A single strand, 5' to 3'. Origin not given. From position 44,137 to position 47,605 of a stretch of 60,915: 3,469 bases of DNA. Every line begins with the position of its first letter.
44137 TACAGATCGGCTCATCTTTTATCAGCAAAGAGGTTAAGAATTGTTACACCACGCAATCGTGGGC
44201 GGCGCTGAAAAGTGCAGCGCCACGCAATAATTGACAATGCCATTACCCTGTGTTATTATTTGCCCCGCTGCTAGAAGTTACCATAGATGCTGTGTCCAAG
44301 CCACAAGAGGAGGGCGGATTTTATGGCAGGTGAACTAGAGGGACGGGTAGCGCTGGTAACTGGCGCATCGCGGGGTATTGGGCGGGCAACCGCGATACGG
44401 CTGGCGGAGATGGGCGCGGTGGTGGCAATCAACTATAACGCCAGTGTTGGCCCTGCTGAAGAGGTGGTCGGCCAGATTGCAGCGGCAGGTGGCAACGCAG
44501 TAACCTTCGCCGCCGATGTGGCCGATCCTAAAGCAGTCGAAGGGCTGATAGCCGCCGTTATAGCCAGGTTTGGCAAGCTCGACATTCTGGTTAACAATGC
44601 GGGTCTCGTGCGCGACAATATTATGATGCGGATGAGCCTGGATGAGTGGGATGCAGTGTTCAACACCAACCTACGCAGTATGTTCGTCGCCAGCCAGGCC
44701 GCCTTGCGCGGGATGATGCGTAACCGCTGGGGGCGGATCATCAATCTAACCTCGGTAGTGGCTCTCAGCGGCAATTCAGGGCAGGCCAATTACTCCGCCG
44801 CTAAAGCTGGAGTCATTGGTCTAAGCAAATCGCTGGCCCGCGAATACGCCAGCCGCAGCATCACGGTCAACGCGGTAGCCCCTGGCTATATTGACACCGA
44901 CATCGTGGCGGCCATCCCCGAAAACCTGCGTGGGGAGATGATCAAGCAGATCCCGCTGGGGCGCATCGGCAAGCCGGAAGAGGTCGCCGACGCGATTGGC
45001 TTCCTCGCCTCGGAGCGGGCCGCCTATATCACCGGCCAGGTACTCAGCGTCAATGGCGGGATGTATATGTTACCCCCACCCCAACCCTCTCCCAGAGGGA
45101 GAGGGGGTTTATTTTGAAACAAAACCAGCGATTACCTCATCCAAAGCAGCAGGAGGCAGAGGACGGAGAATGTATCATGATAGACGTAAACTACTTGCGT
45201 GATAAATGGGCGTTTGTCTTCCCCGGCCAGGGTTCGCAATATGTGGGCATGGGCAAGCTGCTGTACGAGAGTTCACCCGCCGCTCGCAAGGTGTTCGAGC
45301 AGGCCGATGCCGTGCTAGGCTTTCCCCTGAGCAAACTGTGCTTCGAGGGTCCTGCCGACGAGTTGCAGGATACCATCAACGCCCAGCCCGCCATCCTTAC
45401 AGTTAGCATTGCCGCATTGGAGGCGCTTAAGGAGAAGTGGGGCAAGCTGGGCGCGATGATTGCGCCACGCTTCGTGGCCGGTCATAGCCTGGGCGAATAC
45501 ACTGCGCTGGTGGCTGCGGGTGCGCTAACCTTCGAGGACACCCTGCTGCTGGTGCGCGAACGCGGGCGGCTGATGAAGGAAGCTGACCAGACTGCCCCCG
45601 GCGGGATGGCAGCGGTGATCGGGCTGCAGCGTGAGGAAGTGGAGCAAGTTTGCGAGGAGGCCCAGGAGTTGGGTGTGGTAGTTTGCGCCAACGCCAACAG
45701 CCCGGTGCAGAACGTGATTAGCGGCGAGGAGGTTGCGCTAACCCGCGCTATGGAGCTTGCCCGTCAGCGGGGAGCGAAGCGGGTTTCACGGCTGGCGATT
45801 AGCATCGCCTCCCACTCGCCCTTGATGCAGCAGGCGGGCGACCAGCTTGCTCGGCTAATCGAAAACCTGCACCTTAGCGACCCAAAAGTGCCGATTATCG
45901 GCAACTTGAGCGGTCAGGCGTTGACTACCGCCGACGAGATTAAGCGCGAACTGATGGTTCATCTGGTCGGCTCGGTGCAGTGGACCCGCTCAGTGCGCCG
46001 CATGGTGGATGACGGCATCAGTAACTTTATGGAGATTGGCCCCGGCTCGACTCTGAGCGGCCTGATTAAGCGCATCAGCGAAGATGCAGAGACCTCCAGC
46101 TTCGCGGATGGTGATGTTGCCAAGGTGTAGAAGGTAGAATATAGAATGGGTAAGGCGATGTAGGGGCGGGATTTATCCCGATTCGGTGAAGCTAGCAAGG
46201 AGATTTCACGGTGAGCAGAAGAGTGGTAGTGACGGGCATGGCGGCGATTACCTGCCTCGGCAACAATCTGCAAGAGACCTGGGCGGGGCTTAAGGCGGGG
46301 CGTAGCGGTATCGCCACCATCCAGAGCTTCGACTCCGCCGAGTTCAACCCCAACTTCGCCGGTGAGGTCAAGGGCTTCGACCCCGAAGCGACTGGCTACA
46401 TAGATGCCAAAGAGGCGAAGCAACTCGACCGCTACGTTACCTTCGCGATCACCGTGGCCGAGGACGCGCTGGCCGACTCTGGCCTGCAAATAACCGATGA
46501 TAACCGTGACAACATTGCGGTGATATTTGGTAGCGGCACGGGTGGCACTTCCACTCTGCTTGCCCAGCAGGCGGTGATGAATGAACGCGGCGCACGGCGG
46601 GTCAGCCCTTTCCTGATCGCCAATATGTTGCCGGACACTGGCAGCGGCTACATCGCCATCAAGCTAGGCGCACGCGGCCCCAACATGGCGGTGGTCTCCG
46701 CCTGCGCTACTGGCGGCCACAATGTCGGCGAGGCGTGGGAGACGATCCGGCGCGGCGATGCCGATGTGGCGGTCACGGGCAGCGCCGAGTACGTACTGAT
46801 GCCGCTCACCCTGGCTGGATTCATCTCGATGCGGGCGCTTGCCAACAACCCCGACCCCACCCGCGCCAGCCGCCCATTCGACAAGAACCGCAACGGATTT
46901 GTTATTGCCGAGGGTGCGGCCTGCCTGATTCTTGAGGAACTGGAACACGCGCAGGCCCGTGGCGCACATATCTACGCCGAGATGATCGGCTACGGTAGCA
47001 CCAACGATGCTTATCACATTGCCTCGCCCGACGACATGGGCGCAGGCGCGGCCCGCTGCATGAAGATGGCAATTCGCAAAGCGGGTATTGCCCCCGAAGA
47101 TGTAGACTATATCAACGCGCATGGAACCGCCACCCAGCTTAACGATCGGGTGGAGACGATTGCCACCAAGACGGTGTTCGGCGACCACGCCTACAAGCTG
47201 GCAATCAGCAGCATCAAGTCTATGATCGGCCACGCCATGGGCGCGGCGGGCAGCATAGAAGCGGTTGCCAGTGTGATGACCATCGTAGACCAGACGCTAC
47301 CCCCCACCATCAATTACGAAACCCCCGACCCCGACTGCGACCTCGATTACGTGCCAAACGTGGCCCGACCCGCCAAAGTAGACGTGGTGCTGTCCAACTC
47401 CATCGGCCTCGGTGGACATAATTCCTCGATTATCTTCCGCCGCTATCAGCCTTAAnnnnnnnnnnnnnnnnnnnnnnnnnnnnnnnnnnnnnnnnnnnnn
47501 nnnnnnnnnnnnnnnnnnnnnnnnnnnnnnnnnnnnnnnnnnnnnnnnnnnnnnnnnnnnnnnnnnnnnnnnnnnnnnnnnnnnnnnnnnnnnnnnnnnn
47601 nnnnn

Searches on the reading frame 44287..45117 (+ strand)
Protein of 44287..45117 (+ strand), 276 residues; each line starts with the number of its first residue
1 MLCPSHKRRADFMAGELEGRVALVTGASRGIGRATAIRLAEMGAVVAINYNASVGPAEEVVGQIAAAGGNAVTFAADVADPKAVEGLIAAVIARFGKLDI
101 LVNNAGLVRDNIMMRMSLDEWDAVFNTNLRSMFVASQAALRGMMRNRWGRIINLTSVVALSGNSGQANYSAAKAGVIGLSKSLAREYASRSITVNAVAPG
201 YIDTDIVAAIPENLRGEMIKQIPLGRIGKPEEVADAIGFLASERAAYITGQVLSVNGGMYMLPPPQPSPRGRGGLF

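Call 59: search_protein_families(library=pfam, proteins=[window:44287-45117:+], max_evalue=0.00001)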
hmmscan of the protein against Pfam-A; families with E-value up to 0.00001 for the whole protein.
window:44287-45117:+ (276 aa): 3 families
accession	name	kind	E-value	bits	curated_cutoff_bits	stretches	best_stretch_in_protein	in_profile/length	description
PF13561.12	adh_short_C2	-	1.1e-67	228.5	27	1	26-259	1-235/236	Enoyl-(Acyl carrier protein) reductase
PF00106.31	adh_short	-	5.9e-60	202.5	26.6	1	20-213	1-193/195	short chain dehydrogenase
PF08659.16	KR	-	1e-17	65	22.6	1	22-185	3-165/180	KR domain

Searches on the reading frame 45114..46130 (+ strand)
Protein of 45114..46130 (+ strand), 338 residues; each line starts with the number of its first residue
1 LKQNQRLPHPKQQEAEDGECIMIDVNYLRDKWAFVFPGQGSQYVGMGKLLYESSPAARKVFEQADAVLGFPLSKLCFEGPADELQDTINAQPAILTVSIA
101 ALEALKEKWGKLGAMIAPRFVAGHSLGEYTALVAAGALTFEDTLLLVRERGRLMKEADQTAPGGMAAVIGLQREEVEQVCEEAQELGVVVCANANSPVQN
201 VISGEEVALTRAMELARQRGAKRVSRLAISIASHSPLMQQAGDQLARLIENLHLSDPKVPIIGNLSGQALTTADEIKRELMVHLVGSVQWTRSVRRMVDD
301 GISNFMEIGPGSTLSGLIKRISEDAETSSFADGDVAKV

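Call 59: search_protein_families(library=pfam, proteins=[window:45114-46130:+], max_evalue=0.00001)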
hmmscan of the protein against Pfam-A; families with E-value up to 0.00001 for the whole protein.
window:45114-46130:+ (338 aa): 1 family
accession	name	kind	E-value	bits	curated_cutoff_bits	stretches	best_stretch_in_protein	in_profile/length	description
PF00698.26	Acyl_transf_1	-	2.7e-47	162.3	32.7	1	34-323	2-280/319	Acyl transferase domain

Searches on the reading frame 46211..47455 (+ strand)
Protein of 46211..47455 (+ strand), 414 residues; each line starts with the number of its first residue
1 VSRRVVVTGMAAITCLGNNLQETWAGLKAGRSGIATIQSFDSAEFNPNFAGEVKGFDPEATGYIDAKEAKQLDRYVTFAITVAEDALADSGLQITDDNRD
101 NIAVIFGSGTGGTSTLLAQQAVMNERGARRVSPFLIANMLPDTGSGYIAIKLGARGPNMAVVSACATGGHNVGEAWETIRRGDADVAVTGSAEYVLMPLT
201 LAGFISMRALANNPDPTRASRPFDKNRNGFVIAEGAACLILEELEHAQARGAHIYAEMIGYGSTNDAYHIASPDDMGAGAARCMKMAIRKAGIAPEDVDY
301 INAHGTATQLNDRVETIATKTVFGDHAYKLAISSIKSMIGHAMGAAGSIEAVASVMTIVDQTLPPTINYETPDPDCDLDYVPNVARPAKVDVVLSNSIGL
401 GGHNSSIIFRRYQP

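Call 59: search_protein_families(library=pfam, proteins=[window:46211-47455:+], max_evalue=0.00001)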
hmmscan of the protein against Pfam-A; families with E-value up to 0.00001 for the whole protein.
window:46211-47455:+ (414 aa): 2 families
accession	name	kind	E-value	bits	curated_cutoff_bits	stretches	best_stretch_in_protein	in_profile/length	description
PF00109.32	ketoacyl-synt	-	2.9e-55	188.1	20.8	1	3-247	2-252/252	Beta-ketoacyl synthase, N-terminal domain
PF02801.28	Ketoacyl-synt_C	-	3e-39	134.2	20.8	1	255-370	1-119/119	Beta-ketoacyl synthase, C-terminal domain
